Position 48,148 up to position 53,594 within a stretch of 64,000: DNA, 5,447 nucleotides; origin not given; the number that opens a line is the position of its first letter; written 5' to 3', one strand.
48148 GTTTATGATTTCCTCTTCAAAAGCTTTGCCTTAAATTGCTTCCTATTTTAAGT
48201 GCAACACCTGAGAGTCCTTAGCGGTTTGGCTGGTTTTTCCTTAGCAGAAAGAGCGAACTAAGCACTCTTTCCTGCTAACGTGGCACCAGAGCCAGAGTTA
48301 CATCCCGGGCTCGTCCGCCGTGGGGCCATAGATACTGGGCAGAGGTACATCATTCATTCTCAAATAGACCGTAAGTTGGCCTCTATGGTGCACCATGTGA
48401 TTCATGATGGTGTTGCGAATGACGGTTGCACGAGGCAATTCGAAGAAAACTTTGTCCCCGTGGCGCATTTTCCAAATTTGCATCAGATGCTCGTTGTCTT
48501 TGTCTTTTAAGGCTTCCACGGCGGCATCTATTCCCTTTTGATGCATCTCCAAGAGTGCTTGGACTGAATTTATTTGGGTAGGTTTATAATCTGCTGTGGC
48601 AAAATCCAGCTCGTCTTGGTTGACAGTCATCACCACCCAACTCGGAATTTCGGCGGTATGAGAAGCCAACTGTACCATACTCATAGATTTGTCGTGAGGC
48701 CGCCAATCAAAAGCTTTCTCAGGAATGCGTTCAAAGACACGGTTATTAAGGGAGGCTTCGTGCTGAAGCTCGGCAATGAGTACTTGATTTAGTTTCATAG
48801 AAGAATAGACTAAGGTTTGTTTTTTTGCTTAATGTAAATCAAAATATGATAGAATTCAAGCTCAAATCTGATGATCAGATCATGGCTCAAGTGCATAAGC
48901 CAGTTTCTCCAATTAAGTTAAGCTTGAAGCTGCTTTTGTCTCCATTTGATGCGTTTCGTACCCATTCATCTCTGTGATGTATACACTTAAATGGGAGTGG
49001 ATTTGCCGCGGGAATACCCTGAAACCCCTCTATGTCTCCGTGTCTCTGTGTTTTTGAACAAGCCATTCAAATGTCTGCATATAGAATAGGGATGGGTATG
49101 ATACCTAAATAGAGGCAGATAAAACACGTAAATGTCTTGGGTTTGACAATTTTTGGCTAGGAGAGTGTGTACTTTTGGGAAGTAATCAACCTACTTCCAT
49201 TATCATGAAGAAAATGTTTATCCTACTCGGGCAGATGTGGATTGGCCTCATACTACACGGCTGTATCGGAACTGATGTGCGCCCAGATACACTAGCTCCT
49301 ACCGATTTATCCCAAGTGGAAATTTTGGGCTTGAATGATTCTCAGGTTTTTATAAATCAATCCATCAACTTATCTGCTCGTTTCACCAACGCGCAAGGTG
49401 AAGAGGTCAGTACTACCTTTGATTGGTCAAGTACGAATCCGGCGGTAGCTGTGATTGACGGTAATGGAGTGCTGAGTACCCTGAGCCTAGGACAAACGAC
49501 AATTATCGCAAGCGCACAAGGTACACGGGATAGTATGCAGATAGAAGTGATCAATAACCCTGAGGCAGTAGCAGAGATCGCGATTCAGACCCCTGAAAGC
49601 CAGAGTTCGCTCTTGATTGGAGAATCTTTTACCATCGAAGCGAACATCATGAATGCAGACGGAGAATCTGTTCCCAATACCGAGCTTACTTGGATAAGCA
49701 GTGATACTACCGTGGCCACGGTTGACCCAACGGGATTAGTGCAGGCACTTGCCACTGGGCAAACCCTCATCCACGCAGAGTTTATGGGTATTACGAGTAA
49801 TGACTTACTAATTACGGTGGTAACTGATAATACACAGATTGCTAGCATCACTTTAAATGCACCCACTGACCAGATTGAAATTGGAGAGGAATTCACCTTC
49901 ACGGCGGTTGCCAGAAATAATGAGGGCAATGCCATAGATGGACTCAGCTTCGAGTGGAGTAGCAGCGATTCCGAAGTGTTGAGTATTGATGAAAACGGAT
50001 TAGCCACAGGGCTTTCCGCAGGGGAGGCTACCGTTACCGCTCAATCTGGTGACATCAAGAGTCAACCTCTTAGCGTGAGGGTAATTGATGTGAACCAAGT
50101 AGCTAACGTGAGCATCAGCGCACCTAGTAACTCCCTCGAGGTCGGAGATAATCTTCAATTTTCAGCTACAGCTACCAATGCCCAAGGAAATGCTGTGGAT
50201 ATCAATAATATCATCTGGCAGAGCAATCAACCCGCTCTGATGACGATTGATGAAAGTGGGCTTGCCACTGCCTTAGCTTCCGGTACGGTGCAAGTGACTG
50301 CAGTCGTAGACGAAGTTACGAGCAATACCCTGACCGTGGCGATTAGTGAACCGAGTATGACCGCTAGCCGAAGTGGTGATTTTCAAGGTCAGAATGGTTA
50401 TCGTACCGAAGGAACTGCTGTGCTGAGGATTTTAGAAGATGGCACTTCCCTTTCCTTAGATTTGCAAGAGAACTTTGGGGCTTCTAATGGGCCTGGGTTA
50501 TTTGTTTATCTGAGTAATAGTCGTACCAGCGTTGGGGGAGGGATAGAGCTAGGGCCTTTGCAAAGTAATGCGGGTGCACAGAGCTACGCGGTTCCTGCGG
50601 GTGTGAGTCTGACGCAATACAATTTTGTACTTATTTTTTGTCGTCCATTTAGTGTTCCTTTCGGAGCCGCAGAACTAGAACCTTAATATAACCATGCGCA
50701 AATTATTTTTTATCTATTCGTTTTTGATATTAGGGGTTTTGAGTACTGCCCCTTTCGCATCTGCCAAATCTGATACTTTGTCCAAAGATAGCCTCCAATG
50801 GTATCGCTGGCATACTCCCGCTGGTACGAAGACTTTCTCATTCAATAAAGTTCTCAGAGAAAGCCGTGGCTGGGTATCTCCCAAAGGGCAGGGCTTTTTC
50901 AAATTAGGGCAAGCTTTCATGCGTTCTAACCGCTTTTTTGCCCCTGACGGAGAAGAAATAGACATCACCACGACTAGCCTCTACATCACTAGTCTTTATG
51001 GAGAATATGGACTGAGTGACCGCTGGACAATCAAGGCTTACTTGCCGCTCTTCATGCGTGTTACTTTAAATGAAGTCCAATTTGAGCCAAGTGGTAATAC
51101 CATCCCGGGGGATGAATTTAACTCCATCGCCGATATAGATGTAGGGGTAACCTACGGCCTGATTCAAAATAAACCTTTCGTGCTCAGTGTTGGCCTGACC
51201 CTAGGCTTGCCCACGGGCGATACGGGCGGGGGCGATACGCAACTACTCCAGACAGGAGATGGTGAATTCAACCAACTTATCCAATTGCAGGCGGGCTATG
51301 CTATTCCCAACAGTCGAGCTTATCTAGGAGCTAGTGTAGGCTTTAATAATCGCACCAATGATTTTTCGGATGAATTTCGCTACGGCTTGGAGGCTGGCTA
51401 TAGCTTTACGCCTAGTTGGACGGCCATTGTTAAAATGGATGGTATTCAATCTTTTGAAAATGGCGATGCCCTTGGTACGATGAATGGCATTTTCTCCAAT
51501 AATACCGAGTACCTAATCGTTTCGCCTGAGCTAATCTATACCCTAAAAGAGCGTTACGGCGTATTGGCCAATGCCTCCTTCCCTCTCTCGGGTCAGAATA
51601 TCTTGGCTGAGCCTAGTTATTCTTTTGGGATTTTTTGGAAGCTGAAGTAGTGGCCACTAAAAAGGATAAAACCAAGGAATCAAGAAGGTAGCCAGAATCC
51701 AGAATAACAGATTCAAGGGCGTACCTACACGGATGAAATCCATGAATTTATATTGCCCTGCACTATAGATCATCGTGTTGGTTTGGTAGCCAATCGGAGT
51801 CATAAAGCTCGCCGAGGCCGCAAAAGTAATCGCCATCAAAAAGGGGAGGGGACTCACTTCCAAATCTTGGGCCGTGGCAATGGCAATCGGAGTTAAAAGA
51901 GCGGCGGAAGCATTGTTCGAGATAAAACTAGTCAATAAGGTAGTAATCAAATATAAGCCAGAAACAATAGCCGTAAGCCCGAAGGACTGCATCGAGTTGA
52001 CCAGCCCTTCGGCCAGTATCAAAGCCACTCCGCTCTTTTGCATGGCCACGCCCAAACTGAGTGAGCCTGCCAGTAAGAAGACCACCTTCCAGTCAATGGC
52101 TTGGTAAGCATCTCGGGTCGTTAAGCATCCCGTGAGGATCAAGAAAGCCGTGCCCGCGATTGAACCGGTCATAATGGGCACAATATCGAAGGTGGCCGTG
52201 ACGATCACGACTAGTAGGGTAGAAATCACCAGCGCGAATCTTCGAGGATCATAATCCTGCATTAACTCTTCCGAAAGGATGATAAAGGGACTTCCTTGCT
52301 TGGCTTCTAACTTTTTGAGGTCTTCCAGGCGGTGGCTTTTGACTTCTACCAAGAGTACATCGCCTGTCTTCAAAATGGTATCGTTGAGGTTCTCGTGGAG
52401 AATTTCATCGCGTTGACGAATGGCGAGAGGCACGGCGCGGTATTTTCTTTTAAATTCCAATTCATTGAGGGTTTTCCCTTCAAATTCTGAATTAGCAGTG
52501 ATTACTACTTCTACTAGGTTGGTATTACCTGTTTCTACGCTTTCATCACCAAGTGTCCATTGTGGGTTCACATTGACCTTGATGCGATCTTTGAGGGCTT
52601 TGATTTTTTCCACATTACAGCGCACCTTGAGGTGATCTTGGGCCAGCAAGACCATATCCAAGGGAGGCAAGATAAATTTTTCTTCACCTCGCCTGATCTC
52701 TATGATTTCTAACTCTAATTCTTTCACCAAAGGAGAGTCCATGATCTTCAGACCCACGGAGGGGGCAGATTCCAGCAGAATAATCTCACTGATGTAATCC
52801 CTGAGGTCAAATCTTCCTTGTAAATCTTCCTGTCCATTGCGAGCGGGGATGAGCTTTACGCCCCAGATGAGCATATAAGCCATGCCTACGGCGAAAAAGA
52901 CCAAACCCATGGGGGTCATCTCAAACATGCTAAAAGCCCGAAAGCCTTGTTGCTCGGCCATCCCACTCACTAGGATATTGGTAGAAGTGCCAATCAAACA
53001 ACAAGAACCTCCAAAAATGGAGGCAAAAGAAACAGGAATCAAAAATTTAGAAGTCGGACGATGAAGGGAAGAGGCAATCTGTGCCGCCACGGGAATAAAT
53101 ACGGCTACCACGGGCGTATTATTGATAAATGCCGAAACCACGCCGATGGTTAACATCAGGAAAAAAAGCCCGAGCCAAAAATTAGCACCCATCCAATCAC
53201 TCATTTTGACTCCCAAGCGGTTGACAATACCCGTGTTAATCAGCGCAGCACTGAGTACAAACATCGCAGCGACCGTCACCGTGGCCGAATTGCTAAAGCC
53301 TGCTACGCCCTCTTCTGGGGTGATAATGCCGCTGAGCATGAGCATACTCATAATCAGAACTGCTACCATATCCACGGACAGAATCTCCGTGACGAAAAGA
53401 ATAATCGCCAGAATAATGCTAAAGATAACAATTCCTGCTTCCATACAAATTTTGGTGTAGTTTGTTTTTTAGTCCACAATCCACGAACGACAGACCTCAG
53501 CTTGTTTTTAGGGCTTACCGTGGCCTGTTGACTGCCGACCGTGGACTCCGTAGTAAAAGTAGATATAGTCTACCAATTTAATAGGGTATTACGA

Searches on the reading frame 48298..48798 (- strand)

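Call 85: search_protein_families(library=pfam, proteins=[window:48298-48798:-], max_evalue=0.00001)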
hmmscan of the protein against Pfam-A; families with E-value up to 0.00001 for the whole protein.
window:48298-48798:- (166 aa): 2 families
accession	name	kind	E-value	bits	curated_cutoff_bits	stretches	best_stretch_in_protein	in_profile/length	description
PF05163.17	DinB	-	5.1e-13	49.7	23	1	6-160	7-156/165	DinB family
PF12867.12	DinB_2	-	1.9e-06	28.8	24.8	1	15-142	6-128/128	DinB superfamily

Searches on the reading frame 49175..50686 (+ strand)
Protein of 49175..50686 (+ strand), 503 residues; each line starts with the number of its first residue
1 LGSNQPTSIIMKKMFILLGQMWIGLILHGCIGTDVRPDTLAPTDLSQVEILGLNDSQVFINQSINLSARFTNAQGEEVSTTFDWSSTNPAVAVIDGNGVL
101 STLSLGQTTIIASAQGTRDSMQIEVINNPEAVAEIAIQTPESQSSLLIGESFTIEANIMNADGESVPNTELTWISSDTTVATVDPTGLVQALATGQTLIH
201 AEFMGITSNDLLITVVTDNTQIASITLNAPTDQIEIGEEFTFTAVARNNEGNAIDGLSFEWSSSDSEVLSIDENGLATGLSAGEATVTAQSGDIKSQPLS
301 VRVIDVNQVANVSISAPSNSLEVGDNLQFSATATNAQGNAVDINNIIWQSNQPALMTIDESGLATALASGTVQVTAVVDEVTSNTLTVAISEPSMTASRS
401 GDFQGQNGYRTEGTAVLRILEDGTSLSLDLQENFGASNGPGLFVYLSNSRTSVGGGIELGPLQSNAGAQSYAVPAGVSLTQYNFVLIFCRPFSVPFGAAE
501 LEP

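Call 85: search_protein_families(library=pfam, proteins=[window:49175-50686:+], max_evalue=0.00001)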
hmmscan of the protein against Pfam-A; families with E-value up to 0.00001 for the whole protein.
window:49175-50686:+ (503 aa): 4 families
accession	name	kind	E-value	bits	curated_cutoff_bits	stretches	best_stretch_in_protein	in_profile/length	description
PF02368.24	Big_2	-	6.7e-31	106.5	22.8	3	143-201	11-66/79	Bacterial Ig-like domain (group 2)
PF25354.1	Ig_NUP210_16th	-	3.1e-15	55.9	27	0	316-377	5-62/72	NUP210-like, Ig-like domain 16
PF10517.14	DM13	-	1.1e-13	52.1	25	1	409-501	7-105/105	Electron transfer DM13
PF22359.2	Big-like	-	3.9e-10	40.3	27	0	266-303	10-46/48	Bacterial Ig-like domain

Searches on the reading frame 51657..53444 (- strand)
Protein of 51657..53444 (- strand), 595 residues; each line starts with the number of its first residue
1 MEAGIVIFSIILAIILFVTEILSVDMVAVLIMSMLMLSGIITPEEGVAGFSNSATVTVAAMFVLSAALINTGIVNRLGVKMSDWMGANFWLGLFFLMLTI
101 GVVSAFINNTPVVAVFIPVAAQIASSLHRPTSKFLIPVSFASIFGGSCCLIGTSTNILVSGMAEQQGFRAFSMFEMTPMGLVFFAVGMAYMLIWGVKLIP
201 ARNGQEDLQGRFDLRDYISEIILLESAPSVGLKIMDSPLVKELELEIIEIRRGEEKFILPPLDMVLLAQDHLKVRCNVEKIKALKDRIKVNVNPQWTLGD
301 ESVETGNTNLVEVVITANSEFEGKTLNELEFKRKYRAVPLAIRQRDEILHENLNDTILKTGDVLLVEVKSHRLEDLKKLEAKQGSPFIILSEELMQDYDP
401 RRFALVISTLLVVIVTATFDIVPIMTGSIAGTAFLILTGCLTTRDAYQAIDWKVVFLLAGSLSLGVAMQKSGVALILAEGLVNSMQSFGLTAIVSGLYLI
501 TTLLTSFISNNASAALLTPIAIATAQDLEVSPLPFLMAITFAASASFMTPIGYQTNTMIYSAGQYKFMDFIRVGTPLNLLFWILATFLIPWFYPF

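Call 85: search_protein_families(library=pfam, proteins=[window:51657-53444:-], max_evalue=0.00001)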
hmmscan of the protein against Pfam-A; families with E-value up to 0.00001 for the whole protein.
window:51657-53444:- (595 aa): 3 families
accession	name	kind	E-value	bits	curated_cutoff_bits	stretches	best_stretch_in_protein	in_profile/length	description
PF03600.22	CitMHS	-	3.4e-88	296.4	31.9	2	14-528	1-321/336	Citrate transporter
PF02080.26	TrkA_C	-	1.1e-23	83.3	27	2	310-379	1-69/71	TrkA-C domain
PF00939.25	Na_sulph_symp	-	4e-20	72.7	27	1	404-592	273-465/472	Sodium:sulfate symporter transmembrane region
